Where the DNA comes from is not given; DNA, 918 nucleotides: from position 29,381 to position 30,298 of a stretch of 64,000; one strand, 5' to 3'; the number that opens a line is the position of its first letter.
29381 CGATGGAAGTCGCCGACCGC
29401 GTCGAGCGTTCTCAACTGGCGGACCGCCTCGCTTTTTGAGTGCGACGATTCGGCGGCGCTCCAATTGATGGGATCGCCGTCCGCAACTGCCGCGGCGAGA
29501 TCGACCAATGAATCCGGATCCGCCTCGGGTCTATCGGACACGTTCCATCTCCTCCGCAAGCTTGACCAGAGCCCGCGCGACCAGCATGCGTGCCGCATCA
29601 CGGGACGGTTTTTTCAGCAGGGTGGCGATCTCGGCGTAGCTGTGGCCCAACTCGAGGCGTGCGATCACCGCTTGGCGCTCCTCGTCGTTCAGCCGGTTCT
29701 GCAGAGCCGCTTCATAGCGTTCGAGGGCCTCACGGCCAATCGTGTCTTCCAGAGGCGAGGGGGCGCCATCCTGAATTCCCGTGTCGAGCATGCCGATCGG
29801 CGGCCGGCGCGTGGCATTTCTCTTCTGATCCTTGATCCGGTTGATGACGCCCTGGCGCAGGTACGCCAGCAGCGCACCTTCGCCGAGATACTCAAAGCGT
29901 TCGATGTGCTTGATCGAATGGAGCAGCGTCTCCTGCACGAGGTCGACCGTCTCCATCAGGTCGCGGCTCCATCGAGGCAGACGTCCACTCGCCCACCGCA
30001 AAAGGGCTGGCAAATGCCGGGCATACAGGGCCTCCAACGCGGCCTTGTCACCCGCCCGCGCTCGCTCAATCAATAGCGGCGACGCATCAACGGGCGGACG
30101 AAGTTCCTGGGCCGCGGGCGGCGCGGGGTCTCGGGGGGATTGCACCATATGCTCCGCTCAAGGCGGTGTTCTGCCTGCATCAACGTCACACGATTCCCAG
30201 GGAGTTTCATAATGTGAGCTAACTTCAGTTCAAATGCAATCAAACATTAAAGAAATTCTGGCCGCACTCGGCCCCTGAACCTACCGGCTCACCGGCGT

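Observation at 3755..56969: Bipartite motif GTTCGY-N14-GCGTTT occurs nine times, always intergenic and always pointing at the adjacent gene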

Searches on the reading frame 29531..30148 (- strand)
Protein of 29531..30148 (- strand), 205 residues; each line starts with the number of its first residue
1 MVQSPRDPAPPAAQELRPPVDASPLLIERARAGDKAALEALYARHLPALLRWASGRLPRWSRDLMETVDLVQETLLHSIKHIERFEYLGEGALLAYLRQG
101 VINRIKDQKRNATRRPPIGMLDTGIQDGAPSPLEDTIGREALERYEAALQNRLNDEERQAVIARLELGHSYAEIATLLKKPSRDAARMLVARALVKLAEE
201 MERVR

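Call 6: search_protein_families(library=pfam, proteins=[window:29531-30148:-], max_evalue=0.01)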
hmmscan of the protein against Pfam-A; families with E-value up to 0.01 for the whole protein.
window:29531-30148:- (205 aa): 3 families
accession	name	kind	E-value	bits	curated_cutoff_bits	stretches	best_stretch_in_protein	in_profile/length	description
PF04542.20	Sigma70_r2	-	2.7e-09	37.1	24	1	41-115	1-71/71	Sigma-70 region 2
PF08281.18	Sigma70_r4_2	-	2.5e-05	24.3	25.7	1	151-196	9-53/54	Sigma-70, region 4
PF04545.22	Sigma70_r4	-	0.00026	20.9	24.1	1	152-197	4-48/50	Sigma-70, region 4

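Call 11: find_encoding_contigs(protein=window:29531-30148:-, flank=10000)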
Protein window:29531-30148:- (205 aa): no gene with exactly this product is on record in the collection.

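Call 12: find_homologous_proteins(query=window:29531-30148:-, max_evalue=1e-10)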
Query window:29531-30148:- (205 aa): 2849 proteins with E <= 1e-10 among 6408 candidates; the best 120 are listed.
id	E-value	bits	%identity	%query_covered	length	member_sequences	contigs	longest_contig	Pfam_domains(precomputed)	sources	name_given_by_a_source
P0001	7.6e-101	354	85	99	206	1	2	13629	PF04542.21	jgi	jgi:RNA polymerase sigma factor (sigma-70 family)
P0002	3.9e-86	306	76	97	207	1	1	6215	PF04542.21,PF08281.19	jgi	jgi:RNA polymerase sigma-70 factor (ECF subfamily)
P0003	2.0e-83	297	80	89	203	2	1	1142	PF04545.23,PF04542.21,PF08281.19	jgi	jgi:RNA polymerase sigma-70 factor (ECF subfamily)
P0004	2.2e-82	294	80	88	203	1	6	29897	PF04542.21,PF08281.19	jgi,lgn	jgi:RNA polymerase sigma-70 factor (ECF subfamily)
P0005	2.3e-81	290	100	69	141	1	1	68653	PF04542.21,PF08281.19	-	-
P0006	1.4e-79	285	75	89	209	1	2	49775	PF07638.18,PF04542.21,PF08281.19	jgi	jgi:RNA polymerase sigma-70 factor, ECF subfamily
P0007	2.5e-77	277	73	91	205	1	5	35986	PF04542.21,PF08281.19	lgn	-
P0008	6.7e-77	276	68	92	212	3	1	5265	PF04542.21,PF08281.19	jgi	jgi:RNA polymerase sigma factor (sigma-70 family)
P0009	8.5e-77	275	72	93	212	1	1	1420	PF04542.21,PF08281.19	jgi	jgi:RNA polymerase sigma-70 factor, ECF subfamily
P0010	9.6e-76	272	71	89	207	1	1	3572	PF04542.21,PF08281.19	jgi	jgi:RNA polymerase sigma-70 factor (ECF subfamily)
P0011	1.8e-66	242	66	88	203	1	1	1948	PF04542.21,PF08281.19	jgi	jgi:RNA polymerase sigma-70 factor, ECF subfamily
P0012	2.0e-66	242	65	90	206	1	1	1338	PF04542.21,PF08281.19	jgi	jgi:RNA polymerase sigma factor (sigma-70 family)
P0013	1.2e-64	236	58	95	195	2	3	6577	PF04542.21,PF08281.19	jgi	jgi:RNA polymerase sigma-70 factor (ECF subfamily)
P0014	6.4e-64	234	64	91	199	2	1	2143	PF04542.21,PF08281.19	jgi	jgi:RNA polymerase sigma factor (sigma-70 family)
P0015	2.1e-63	232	60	94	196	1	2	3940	PF04542.21,PF08281.19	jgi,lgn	jgi:RNA polymerase sigma factor (sigma-70 family)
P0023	1.0e-61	226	60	99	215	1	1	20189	PF04542.21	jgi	jgi:RNA polymerase sigma-70 factor (ECF subfamily)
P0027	2.6e-61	225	58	95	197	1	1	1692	PF07638.18,PF04542.21,PF08281.19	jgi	jgi:RNA polymerase sigma factor (sigma-70 family)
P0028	2.7e-61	225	62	89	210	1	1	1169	PF07638.18,PF04542.21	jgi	jgi:RNA polymerase sigma-70 factor (ECF subfamily)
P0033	5.7e-61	224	59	93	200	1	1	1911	PF07638.18,PF04542.21,PF08281.19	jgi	jgi:RNA polymerase sigma-70 factor (ECF subfamily)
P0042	1.9e-60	222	61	88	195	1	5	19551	PF07638.18,PF04542.21,PF08281.19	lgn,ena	-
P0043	1.9e-60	222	59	99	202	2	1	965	PF07638.18,PF04545.23,PF04542.21,PF08281.19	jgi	jgi:RNA polymerase sigma-70 factor (ECF subfamily)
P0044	2.1e-60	222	58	95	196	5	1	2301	PF07638.18,PF04542.21,PF08281.19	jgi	jgi:RNA polymerase sigma-70 factor, ECF subfamily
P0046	2.2e-60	222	61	86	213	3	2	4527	PF07638.18,PF04542.21,PF08281.19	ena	-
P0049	2.4e-60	222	58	95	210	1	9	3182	PF07638.18,PF04545.23,PF04542.21,PF08281.19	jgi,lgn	jgi:RNA polymerase sigma-70 factor (ECF subfamily)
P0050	2.7e-60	222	60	94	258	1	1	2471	PF07638.18,PF04542.21,PF08281.19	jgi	jgi:RNA polymerase sigma-70 factor, ECF subfamily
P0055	4.5e-60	221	58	98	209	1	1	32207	PF07638.18,PF04545.23,PF04542.21,PF08281.19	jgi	jgi:RNA polymerase sigma-70 factor (ECF subfamily)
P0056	4.7e-60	221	59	94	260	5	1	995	PF07638.18,PF04542.21,PF08281.19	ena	-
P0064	8.3e-60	220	59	94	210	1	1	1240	PF07638.18,PF04542.21,PF08281.19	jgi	jgi:RNA polymerase sigma-70 factor (ECF subfamily)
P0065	8.7e-60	220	62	90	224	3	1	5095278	PF04542.21,PF08281.19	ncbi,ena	-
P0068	1.1e-59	220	57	91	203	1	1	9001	PF07638.18,PF04545.23,PF04542.21,PF08281.19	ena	-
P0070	1.5e-59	219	57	90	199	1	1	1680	PF07638.18,PF04545.23,PF04542.21,PF08281.19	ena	-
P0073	1.7e-59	219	57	94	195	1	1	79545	PF07638.18,PF04542.21,PF08281.19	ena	-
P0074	1.8e-59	219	57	90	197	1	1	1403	PF07638.18,PF04542.21,PF08281.19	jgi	jgi:RNA polymerase sigma-70 factor (ECF subfamily)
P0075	1.9e-59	219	58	94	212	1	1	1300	PF07638.18,PF04542.21,PF12645.14,PF08281.19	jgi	jgi:RNA polymerase sigma-70 factor, ECF subfamily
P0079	2.8e-59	218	58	89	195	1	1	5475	PF07638.18,PF04542.21,PF08281.19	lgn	-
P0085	4.0e-59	218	58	90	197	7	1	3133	PF07638.18,PF04542.21,PF08281.19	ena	-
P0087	5.5e-59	217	55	99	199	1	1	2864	PF07638.18,PF04542.21,PF08281.19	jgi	jgi:RNA polymerase sigma-70 factor (ECF subfamily)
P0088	5.8e-59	217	59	90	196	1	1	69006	PF07638.18,PF04545.23,PF04542.21,PF08281.19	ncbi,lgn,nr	ncbi:MAG TPA: sigma-70 family RNA polymerase sigma factor [Vicinamibacterales bacterium]|nr:sigma-70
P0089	6.7e-59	217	60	90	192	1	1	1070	PF07638.18,PF04542.21,PF08281.19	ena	-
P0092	8.2e-59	217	56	97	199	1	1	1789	PF07638.18,PF04542.21,PF08281.19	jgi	jgi:RNA polymerase sigma factor (sigma-70 family)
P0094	8.3e-59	217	57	97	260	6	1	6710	PF07638.18,PF04542.21,PF08281.19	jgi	jgi:RNA polymerase sigma-70 factor (ECF subfamily)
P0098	9.1e-59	217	59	90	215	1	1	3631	PF07638.18,PF04542.21,PF08281.19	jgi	jgi:RNA polymerase sigma-70 factor (ECF subfamily)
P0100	9.7e-59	217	61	87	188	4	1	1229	PF07638.18,PF04542.21,PF08281.19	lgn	-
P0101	9.8e-59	217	58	93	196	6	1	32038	PF07638.18,PF04542.21,PF08281.19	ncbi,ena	-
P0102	1.0e-58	217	59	89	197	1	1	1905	PF07638.18,PF04542.21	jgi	jgi:RNA polymerase sigma-70 factor (ECF subfamily)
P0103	1.1e-58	216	59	89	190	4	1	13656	PF07638.18,PF04545.23,PF04542.21,PF08281.19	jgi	jgi:RNA polymerase sigma-70 factor (ECF subfamily)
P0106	1.1e-58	216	58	98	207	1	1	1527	PF07638.18,PF04545.23,PF04542.21,PF08281.19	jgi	jgi:RNA polymerase sigma-70 factor (ECF subfamily)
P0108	1.5e-58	216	60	88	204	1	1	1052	PF07638.18,PF04542.21,PF08281.19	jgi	jgi:RNA polymerase sigma factor (sigma-70 family)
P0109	1.5e-58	216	60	87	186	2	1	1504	PF07638.18,PF04542.21,PF08281.19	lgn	-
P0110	1.7e-58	216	58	91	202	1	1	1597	PF07638.18,PF04542.21,PF08281.19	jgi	jgi:RNA polymerase sigma factor (sigma-70 family)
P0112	1.8e-58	216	60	88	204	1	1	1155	PF07638.18,PF04542.21,PF08281.19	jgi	jgi:RNA polymerase sigma-70 factor, ECF subfamily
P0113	1.8e-58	216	59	90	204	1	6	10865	PF07638.18,PF04542.21,PF08281.19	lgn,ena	-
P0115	1.9e-58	216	59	86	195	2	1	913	PF07638.18,PF04542.21,PF08281.19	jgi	-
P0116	2.0e-58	216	61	88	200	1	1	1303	PF07638.18,PF04542.21,PF08281.19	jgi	jgi:RNA polymerase sigma-70 factor (ECF subfamily)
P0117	2.0e-58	216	56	98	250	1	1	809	PF07638.18,PF04542.21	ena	-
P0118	2.0e-58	216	59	96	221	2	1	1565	PF07638.18,PF04542.21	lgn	-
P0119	2.0e-58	216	58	90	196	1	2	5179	PF07638.18,PF04545.23,PF04542.21,PF08281.19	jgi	jgi:RNA polymerase sigma-70 factor, ECF subfamily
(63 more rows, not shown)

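Call 13: find_encoding_contigs(protein=P0001, flank=10000, max_places=3)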
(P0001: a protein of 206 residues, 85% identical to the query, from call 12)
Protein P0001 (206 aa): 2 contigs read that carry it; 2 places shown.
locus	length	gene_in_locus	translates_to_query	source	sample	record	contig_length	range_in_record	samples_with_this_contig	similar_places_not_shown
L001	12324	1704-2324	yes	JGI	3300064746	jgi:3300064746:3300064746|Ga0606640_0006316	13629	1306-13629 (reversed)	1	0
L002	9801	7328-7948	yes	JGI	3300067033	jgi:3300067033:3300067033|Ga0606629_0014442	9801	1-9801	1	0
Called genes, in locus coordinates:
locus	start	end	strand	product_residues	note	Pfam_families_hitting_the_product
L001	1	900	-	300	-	?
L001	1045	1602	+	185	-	-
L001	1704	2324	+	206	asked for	PF04542:Sigma70_r2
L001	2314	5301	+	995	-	PF00069:Pkinase, PF07714:PK_Tyr_Ser-Thr, PF00930:DPPIV_N (faint), PF26550:Tricorn_2nd (weak), PF26549:Tricorn_N, PF02897:Peptidase_S9_N (weak), PF07676:PD40 (weak)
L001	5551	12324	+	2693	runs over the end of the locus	?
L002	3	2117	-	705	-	?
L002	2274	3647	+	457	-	PF00072:Response_reg, PF00158:Sigma54_activat, PF13191:AAA_16 (weak), PF14532:Sigma54_activ_2, PF00004:AAA, PF07728:AAA_5, PF25601:AAA_lid_14, PF02954:HTH_8, +2 more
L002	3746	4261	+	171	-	-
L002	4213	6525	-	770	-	PF20972:MASE9, PF00989:PAS, PF08448:PAS_4, PF00512:HisKA (weak), PF02518:HATPase_c, PF00072:Response_reg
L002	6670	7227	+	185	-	-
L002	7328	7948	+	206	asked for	PF04542:Sigma70_r2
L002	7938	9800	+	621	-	?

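Call 14: find_encoding_contigs(protein=P0004, flank=10000, max_places=3)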
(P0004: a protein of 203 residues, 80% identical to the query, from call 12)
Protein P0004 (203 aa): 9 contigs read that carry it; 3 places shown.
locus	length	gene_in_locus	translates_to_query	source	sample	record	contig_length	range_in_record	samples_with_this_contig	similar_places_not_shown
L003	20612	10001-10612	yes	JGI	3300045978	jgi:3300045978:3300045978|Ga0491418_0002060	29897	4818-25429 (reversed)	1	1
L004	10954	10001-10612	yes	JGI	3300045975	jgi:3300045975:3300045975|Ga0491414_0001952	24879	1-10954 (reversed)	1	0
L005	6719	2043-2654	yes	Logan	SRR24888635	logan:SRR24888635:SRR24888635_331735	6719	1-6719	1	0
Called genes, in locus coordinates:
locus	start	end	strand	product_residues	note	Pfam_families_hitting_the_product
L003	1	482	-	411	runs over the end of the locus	PF10082:BBP2_2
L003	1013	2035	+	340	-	PF12849:PBP_like_2, PF12727:PBP_like (weak)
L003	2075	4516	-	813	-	-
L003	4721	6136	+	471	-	PF00072:Response_reg, PF00158:Sigma54_activat, PF13191:AAA_16 (weak), PF14532:Sigma54_activ_2, PF07724:AAA_2 (weak), PF07728:AAA_5, PF25601:AAA_lid_14, PF02954:HTH_8, +4 more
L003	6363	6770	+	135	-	-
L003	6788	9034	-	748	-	PF20972:MASE9, PF00989:PAS, PF08448:PAS_4, PF13188:PAS_8 (faint), PF13426:PAS_9, PF00512:HisKA (weak), PF02518:HATPase_c, PF00072:Response_reg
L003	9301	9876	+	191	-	-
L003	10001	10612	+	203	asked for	PF04542:Sigma70_r2, PF08281:Sigma70_r4_2 (weak)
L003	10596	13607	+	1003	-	PF00069:Pkinase, PF07714:PK_Tyr_Ser-Thr, PF00930:DPPIV_N (faint), PF07676:PD40 (faint), PF26550:Tricorn_2nd (weak), PF26549:Tricorn_N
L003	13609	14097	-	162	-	PF01850:PIN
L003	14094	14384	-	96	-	-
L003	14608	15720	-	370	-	PF04055:Radical_SAM, PF19288:CofH_C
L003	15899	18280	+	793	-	PF13620:CarboxypepD_reg, PF13715:CarbopepD_reg_2 (weak), PF07715:Plug, PF00593:TonB_dep_Rec_b-barrel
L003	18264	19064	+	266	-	PF00005:ABC_tran, PF02463:SMC_N (faint), PF13304:AAA_21 (weak)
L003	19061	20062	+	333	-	PF01032:FecCD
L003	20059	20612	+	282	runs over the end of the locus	PF01497:Peripla_BP_2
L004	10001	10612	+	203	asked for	PF04542:Sigma70_r2, PF08281:Sigma70_r4_2 (weak)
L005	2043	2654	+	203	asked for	PF04542:Sigma70_r2, PF08281:Sigma70_r4_2 (weak)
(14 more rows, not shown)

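Call 15: find_encoding_contigs(protein=P0006, flank=10000, max_places=3)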
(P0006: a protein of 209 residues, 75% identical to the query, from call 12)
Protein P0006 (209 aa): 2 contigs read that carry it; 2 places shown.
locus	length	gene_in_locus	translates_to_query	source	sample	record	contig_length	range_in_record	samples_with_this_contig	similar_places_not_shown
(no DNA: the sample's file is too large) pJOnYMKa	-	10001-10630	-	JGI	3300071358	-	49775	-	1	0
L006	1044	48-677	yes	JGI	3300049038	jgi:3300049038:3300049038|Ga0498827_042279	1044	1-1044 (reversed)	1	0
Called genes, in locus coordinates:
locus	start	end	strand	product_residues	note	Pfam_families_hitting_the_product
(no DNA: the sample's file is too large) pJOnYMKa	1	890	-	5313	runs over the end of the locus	?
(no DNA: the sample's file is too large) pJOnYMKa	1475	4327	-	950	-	-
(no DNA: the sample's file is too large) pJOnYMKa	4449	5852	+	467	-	PF00072:Response_reg, PF00158:Sigma54_activat, PF14532:Sigma54_activ_2, PF00004:AAA (weak), PF07728:AAA_5 (weak), PF25601:AAA_lid_14, PF02954:HTH_8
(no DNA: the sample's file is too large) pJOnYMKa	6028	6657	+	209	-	-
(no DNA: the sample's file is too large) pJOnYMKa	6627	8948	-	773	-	PF20972:MASE9, PF00989:PAS, PF08448:PAS_4, PF12860:PAS_7 (faint), PF13426:PAS_9 (weak), PF00512:HisKA (weak), PF02518:HATPase_c, PF00072:Response_reg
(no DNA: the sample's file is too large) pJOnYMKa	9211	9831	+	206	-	-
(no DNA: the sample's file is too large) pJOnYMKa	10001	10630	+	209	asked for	PF07638:Sigma70_ECF (weak), PF04542:Sigma70_r2, PF08281:Sigma70_r4_2 (weak)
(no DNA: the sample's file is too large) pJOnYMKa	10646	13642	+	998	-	PF00069:Pkinase, PF07714:PK_Tyr_Ser-Thr, PF00930:DPPIV_N (faint), PF07676:PD40 (faint), PF26550:Tricorn_2nd (weak), PF26549:Tricorn_N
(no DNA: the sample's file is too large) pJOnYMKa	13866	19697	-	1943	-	PF07495:Y_Y_Y (faint), PF00082:Peptidase_S8, PF01483:P_proprotein, PF13620:CarboxypepD_reg, PF17210:SdrD_B (weak), PF01833:TIG, PF13927:Ig_3 (faint), PF24517:CBM96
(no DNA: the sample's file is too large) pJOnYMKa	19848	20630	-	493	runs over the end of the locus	PF04932:Wzy_C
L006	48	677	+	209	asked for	PF07638:Sigma70_ECF (weak), PF04542:Sigma70_r2, PF08281:Sigma70_r4_2 (weak)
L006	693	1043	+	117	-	?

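Call 16: find_encoding_contigs(protein=P0007, flank=10000, max_places=3)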
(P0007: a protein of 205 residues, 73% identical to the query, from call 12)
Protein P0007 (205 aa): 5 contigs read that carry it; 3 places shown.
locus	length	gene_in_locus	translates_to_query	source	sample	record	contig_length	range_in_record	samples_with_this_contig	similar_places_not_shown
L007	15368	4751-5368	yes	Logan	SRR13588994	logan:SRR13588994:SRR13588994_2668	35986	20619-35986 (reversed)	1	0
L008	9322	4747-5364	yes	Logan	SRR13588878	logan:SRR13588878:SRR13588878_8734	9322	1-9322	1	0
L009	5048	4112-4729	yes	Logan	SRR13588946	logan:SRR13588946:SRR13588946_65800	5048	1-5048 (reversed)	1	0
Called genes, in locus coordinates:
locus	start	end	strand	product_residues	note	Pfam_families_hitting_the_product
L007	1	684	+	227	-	?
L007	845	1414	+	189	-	-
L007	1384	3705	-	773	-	PF20972:MASE9 (weak), PF00989:PAS, PF08448:PAS_4, PF13426:PAS_9 (weak), PF02518:HATPase_c, PF00072:Response_reg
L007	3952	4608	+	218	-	-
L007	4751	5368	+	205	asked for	PF04542:Sigma70_r2, PF08281:Sigma70_r4_2 (weak)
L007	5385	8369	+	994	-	PF00069:Pkinase, PF07714:PK_Tyr_Ser-Thr, PF00930:DPPIV_N (faint), PF26550:Tricorn_2nd (weak), PF26549:Tricorn_N, PF26550:Tricorn_2nd (weak), PF07676:PD40 (weak)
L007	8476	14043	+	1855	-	PF07495:Y_Y_Y (faint), PF00082:Peptidase_S8, PF01483:P_proprotein, PF13620:CarboxypepD_reg (weak), PF17210:SdrD_B (faint), PF01833:TIG, PF13927:Ig_3 (faint), PF24517:CBM96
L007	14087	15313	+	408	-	PF10082:BBP2_2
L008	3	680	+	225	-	?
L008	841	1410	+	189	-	-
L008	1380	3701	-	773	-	PF20972:MASE9 (weak), PF00989:PAS, PF08448:PAS_4, PF13426:PAS_9 (weak), PF02518:HATPase_c, PF00072:Response_reg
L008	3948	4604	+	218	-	-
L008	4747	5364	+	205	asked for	PF04542:Sigma70_r2, PF08281:Sigma70_r4_2 (weak)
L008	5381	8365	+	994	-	PF00069:Pkinase, PF07714:PK_Tyr_Ser-Thr, PF00930:DPPIV_N (faint), PF26550:Tricorn_2nd (weak), PF26549:Tricorn_N, PF26550:Tricorn_2nd (weak), PF07676:PD40 (weak)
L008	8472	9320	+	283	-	?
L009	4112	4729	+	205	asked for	PF04542:Sigma70_r2, PF08281:Sigma70_r4_2 (weak)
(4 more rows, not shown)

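Call 19: find_related_loci(query=window:29531-30148:-, collection=genome_contigs, flank=10000)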
Query window:29531-30148:- (205 aa) in genome_contigs; peptide patterns used: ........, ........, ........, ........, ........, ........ (x = any residue, [..] = any of these).
93 stretches matched a pattern; 3 encode a relative of the query (tblastn E <= 1e-3); 3 distinct loci.
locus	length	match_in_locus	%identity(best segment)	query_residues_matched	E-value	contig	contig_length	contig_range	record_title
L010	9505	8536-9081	56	21-203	6e-50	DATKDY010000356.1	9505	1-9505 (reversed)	MAG TPA_asm: Vicinamibacterales bacterium isolate SMAG_U14485 k141_1021252, whole genome shotgun sequence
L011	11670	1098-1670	53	6-203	2e-48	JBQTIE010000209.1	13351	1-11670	MAG: Acidobacteriota bacterium isolate SAR122 c_000000139763, whole genome shotgun sequence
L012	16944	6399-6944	56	21-203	2e-48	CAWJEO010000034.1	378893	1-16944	MAG: uncultured Acidobacteriota bacterium isolate MFD04850.bin.2.120 genome assembly, contig: contig_81515, whole genome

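Call 24: search_protein_families(library=ncbifam, proteins=[window:29531-30148:-], max_evalue=0.01)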
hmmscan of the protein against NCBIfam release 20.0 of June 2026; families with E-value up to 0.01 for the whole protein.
window:29531-30148:- (205 aa): 41 families (the best 25 are shown)
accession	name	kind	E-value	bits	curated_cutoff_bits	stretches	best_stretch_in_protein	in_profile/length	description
TIGR02984.1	Sig-70_plancto1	subfamily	8.7e-18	64.6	183.75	1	30-201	1-188/189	RNA polymerase sigma-70 factor, Planctomycetaceae-specific subfamily 1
TIGR02937.1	sigma70-ECF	superfamily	1.2e-15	57.6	42.9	1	37-201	2-165/165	sigma-70 family RNA polymerase sigma factor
NF007230.0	PRK09648.1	subfamily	6e-15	55.5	209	1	26-203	16-191/195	RNA polymerase sigma factor ShbA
NF004113.0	PRK05602.1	equivalog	2e-12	47.2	208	1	21-203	30-203/211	RNA polymerase sigma factor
NF007216.0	PRK09638.1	equivalog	5.9e-12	45.7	194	1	26-203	8-176/180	RNA polymerase sigma factor SigY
TIGR02952.1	Sig70_famx2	equivalog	1.3e-10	41.4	206.45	1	26-201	1-170/170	ECF subfamily RNA polymerase sigma factor, BldN family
NF009166.1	PRK12513.1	equivalog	1.7e-10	41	206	1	26-184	12-170/193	RNA polymerase sigma factor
NF007225.0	PRK09643.1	equivalog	3.8e-10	39.8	190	1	26-204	17-185/204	RNA polymerase sigma factor SigM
NF009176.0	PRK12524.1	equivalog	5.9e-09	36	264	1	24-201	15-184/196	RNA polymerase sigma factor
TIGR02983.1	SigE-fam_strep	subfamily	1.1e-08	35.1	141.55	1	34-203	4-160/162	SigE family RNA polymerase sigma factor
NF007227.0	PRK09645.1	subfamily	1.2e-08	35.1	202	1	31-182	8-152/177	sigma-70 family RNA polymerase sigma factor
TIGR02939.1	RpoE_Sigma70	equivalog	1.3e-07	31.8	236.15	1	25-183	9-169/190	RNA polymerase sigma factor RpoE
NF008888.0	PRK11922.1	equivalog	2.2e-07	30.7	204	1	21-197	15-192/231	RNA polymerase sigma factor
NF009167.0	PRK12514.1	equivalog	1.1e-06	28.7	265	1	26-203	10-180/180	RNA polymerase sigma factor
TIGR02957.1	SigX4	subfamily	2.2e-06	27.1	323.25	1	65-204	22-159/281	RNA polymerase sigma-70 factor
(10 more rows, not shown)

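Call 31: find_related_loci(query=A1, collection=metagenome_contigs, flank=10000)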
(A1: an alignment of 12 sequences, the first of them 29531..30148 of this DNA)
Query A1 (205 aa) in metagenome_contigs; peptide patterns used: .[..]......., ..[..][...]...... (x = any residue, [..] = any of these).
121 stretches matched a pattern; 22 encode a relative of the query (tblastn E <= 1e-3); 22 distinct loci.
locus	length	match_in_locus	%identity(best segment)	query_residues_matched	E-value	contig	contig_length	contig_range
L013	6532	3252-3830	57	12-205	1e-67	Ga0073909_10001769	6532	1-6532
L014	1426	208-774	58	12-201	4e-69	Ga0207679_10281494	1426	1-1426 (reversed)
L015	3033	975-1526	57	17-201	5e-64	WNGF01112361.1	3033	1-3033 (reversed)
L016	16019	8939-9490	56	17-201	7e-63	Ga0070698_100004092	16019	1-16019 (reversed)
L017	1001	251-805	54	18-203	8e-67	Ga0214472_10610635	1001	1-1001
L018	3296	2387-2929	57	20-201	4e-61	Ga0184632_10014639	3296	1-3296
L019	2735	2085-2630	58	20-202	1e-60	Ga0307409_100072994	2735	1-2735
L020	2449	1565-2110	58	20-202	8e-61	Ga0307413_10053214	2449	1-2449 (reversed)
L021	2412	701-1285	53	1-203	1e-58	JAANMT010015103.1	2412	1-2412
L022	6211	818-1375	59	19-205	5e-56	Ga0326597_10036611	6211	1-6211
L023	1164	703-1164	59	20-174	8e-57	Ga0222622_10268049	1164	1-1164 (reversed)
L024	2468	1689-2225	54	26-205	2e-52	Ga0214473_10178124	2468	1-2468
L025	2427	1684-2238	52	18-203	3e-50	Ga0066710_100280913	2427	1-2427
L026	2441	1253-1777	57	26-201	8e-49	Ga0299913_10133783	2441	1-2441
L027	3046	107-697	50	1-201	1e-48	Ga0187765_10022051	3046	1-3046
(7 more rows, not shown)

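Call 33: find_encoding_contigs(protein=P0002, flank=10000, max_places=2)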
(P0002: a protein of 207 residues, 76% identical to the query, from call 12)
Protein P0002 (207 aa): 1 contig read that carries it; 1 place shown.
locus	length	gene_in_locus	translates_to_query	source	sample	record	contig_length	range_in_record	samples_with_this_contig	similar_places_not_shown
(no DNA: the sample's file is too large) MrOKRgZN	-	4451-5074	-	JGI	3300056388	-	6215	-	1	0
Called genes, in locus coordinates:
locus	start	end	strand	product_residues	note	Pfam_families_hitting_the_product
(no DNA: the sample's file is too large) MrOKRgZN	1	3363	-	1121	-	?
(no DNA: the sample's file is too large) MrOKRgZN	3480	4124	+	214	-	-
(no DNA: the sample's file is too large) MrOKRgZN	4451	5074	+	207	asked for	PF04542:Sigma70_r2, PF08281:Sigma70_r4_2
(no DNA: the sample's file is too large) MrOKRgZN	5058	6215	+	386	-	?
